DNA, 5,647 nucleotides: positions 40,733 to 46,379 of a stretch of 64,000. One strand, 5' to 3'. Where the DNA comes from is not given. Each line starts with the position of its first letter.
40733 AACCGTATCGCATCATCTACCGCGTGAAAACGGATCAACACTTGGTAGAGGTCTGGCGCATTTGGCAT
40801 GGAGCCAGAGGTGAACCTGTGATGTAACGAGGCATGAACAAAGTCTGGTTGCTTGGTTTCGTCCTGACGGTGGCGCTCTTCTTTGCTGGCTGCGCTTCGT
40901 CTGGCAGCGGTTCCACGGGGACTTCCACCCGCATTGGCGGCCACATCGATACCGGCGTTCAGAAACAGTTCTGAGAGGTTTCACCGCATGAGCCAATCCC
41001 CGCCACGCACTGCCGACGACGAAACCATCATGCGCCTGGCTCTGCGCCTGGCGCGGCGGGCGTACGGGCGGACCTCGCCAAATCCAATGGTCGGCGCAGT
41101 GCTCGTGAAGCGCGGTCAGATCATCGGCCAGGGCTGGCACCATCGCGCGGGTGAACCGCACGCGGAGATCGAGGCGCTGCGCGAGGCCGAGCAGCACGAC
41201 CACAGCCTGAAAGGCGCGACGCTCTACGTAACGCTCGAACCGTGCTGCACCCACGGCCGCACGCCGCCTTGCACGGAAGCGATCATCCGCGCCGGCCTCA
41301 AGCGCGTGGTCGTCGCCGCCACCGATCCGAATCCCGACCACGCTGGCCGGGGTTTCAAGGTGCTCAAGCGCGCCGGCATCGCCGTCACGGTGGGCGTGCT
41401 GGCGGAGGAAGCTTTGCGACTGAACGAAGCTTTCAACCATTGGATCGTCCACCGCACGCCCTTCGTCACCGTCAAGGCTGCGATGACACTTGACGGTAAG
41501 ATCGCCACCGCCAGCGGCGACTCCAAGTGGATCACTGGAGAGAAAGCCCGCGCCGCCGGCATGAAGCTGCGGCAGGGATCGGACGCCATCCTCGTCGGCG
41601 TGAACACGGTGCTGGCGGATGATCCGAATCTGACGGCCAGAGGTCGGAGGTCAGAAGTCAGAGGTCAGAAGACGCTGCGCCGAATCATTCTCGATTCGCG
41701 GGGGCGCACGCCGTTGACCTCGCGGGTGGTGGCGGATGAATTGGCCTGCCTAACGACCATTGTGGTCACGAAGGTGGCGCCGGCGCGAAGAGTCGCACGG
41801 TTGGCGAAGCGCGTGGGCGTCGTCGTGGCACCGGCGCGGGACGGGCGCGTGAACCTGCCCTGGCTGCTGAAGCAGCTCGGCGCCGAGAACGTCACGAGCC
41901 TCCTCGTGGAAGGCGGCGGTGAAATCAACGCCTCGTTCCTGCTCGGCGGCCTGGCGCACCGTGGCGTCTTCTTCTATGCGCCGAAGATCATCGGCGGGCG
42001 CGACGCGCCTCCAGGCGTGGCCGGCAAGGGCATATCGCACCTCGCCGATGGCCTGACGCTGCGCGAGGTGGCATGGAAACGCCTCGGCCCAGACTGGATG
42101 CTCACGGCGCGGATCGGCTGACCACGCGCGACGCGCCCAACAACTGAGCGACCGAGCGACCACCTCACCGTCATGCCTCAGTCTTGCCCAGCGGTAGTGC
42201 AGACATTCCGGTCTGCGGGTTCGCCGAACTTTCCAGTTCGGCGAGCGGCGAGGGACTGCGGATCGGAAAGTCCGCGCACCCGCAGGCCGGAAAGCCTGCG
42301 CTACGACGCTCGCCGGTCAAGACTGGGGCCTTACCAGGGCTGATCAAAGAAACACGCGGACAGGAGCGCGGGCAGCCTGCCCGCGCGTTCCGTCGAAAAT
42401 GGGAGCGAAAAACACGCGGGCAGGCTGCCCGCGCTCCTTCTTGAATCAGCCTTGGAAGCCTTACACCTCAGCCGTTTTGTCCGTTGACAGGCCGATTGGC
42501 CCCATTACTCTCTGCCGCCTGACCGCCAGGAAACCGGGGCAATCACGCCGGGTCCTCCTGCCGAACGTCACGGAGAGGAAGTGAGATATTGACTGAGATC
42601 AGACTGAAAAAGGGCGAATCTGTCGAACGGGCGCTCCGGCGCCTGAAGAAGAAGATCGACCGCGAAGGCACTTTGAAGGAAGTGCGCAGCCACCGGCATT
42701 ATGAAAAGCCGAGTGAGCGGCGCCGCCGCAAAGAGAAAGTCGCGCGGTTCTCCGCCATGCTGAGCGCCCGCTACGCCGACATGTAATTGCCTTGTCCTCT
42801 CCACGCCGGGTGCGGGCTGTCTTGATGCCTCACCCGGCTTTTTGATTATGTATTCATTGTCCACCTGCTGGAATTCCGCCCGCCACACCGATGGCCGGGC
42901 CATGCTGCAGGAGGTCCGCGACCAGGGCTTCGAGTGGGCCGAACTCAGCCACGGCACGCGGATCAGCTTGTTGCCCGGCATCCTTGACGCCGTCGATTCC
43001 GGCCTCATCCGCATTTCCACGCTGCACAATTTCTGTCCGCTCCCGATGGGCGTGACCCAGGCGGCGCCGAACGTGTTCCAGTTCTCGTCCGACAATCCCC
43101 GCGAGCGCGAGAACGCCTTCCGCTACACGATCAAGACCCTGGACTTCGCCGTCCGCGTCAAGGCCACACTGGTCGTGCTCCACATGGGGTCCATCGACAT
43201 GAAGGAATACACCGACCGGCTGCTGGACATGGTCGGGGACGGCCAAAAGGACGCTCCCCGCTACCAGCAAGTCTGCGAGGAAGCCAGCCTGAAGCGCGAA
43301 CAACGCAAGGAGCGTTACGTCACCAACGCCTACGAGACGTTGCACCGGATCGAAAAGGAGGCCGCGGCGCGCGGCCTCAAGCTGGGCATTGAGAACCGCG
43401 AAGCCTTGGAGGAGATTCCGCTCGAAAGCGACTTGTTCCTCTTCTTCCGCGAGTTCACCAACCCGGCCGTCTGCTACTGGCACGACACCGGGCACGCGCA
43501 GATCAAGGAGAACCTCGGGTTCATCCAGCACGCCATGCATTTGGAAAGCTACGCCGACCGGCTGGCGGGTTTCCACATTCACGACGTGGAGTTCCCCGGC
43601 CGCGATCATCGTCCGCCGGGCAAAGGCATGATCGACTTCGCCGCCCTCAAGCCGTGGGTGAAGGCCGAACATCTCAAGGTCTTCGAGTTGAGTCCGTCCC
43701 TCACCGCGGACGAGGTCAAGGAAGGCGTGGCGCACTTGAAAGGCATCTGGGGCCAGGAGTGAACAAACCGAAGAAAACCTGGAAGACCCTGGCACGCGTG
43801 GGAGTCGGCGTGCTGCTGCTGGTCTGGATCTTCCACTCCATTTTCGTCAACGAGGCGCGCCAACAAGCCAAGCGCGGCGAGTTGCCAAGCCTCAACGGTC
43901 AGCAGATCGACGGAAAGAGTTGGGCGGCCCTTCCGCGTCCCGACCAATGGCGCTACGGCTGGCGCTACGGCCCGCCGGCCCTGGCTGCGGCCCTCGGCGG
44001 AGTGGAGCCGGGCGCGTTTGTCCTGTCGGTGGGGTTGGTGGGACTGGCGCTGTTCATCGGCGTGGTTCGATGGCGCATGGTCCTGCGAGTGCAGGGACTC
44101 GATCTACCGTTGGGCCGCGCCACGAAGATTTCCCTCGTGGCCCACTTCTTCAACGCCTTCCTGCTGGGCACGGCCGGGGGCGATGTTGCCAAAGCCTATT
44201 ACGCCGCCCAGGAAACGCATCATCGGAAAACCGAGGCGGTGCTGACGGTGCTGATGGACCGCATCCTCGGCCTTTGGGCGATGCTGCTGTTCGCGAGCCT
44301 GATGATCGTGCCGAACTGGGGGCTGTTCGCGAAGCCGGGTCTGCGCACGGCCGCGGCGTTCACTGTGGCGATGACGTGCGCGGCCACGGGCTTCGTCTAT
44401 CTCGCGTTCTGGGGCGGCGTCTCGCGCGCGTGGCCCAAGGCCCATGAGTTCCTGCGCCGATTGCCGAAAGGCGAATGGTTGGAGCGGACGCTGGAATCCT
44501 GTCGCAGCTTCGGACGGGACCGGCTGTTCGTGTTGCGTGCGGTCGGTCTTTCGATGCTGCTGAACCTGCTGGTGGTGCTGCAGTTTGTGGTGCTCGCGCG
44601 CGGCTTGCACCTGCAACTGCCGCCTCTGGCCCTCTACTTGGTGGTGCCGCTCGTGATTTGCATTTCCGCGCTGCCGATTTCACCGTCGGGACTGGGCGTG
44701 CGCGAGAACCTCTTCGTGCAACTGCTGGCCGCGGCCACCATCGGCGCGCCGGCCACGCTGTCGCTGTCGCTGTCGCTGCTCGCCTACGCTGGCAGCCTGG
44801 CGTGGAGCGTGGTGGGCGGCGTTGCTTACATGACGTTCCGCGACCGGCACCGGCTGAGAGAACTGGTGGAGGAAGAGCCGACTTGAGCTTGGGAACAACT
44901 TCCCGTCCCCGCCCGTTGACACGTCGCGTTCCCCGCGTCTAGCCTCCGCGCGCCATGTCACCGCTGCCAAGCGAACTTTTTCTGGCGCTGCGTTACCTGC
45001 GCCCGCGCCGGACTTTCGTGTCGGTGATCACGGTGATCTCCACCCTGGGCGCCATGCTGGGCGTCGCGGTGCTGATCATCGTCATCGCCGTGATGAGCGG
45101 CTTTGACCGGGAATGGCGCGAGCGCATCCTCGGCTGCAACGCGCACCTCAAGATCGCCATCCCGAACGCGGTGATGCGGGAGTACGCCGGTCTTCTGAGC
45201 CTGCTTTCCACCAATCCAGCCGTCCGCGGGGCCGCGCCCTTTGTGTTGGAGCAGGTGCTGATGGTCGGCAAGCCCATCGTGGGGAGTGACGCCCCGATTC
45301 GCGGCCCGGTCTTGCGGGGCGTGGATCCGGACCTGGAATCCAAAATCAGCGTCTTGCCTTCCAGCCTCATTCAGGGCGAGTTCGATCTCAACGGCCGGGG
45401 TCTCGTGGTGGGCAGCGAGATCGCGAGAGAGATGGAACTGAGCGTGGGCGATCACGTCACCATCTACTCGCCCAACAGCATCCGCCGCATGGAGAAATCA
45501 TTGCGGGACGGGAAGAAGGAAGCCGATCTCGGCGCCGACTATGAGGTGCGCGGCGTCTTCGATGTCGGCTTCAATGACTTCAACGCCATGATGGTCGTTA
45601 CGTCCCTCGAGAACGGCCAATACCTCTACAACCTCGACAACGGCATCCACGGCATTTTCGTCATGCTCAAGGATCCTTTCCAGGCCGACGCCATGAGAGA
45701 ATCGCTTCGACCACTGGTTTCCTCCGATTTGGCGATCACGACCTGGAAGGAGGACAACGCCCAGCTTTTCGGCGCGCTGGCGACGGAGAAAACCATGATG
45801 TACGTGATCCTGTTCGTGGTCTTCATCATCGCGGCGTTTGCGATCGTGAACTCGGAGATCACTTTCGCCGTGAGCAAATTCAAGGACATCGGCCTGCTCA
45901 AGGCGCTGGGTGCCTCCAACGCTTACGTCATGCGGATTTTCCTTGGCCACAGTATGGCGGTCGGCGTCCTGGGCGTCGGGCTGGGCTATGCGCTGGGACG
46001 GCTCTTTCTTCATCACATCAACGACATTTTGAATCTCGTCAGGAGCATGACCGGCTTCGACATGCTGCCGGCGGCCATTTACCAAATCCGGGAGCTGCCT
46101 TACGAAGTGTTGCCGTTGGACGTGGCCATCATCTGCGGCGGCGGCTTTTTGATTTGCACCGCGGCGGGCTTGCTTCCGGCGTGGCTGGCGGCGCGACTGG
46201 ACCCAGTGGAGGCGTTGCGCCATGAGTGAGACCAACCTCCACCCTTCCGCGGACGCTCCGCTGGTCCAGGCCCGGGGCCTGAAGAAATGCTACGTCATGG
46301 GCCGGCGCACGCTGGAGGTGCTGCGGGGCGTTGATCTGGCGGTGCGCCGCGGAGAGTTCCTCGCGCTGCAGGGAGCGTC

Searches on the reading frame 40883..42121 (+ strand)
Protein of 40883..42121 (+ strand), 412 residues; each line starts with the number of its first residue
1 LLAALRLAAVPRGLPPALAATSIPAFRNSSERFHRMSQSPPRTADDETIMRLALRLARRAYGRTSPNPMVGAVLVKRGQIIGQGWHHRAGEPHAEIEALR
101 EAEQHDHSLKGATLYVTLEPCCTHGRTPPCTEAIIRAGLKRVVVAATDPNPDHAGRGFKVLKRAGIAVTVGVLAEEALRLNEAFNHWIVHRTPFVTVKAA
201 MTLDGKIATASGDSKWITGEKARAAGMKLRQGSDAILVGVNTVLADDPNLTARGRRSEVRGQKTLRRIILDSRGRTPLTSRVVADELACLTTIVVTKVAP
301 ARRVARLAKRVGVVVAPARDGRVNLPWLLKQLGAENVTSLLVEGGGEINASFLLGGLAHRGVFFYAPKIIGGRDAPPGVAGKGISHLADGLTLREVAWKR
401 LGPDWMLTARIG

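Call 66: search_protein_families(library=pfam, proteins=[window:40883-42121:+], max_evalue=0.0001)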
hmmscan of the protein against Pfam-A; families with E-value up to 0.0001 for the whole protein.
window:40883-42121:+ (412 aa): 3 families
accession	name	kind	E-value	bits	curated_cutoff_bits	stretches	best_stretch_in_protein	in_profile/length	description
PF01872.23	RibD_C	-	4.3e-48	164.2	24.1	1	193-407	1-197/197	RibD C-terminal domain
PF00383.29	dCMP_cyt_deam_1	-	2.4e-23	82.4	25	1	45-145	3-101/102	Cytidine and deoxycytidylate deaminase zinc-binding region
PF14437.12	MafB19-deam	-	3e-15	56.8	27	1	45-161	2-116/142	MafB19-like deaminase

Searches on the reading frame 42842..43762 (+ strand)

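Call 66: search_protein_families(library=pfam, proteins=[window:42842-43762:+], max_evalue=0.0001)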
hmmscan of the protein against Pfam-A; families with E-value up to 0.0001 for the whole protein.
window:42842-43762:+ (306 aa): 1 family
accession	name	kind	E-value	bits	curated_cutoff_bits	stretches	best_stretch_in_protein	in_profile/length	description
PF01261.30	AP_endonuc_2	-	6.9e-17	62.4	31.1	1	24-277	3-220/249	Xylose isomerase-like TIM barrel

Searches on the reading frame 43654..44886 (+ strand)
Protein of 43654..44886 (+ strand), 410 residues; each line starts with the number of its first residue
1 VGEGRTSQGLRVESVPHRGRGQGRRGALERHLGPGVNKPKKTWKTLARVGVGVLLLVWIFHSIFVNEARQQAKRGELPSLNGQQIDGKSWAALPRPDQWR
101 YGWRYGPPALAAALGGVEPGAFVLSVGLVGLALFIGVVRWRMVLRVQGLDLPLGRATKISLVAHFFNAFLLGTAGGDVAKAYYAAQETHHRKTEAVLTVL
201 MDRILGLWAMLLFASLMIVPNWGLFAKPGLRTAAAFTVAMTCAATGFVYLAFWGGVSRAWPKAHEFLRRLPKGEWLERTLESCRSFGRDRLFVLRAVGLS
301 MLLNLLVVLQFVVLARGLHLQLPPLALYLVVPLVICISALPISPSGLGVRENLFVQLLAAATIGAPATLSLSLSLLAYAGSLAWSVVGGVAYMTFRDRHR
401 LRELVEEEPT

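Call 66: search_protein_families(library=pfam, proteins=[window:43654-44886:+], max_evalue=0.0001)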
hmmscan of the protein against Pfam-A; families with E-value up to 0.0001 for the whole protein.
window:43654-44886:+ (410 aa): 1 family
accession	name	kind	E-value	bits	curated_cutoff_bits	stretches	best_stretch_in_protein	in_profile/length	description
PF03706.18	LPG_synthase_TM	-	6.1e-31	108.4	33.4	1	104-377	18-290/302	Lysylphosphatidylglycerol synthase TM region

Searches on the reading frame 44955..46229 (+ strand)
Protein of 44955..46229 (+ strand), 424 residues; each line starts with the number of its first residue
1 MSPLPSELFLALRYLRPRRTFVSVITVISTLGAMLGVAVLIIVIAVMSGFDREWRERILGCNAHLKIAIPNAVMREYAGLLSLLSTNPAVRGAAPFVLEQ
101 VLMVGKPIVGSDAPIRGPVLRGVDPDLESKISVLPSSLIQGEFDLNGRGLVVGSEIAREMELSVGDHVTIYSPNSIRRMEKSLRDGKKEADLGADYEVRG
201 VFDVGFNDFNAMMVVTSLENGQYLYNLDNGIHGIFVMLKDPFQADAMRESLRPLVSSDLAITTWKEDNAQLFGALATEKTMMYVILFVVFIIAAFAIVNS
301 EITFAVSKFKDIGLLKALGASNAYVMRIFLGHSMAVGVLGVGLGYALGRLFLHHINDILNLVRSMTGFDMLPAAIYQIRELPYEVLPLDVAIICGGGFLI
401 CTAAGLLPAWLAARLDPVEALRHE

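Call 66: search_protein_families(library=pfam, proteins=[window:44955-46229:+], max_evalue=0.0001)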
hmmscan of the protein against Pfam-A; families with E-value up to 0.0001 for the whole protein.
window:44955-46229:+ (424 aa): 2 families
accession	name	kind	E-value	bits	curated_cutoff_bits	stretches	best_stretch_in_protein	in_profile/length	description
PF02687.27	FtsX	-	3.8e-15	56.4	25.5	1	284-417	2-120/120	FtsX-like permease C-terminal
PF12704.14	MacB_PCD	-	4.6e-14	53.6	27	1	26-253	1-206/207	MacB-like periplasmic core domain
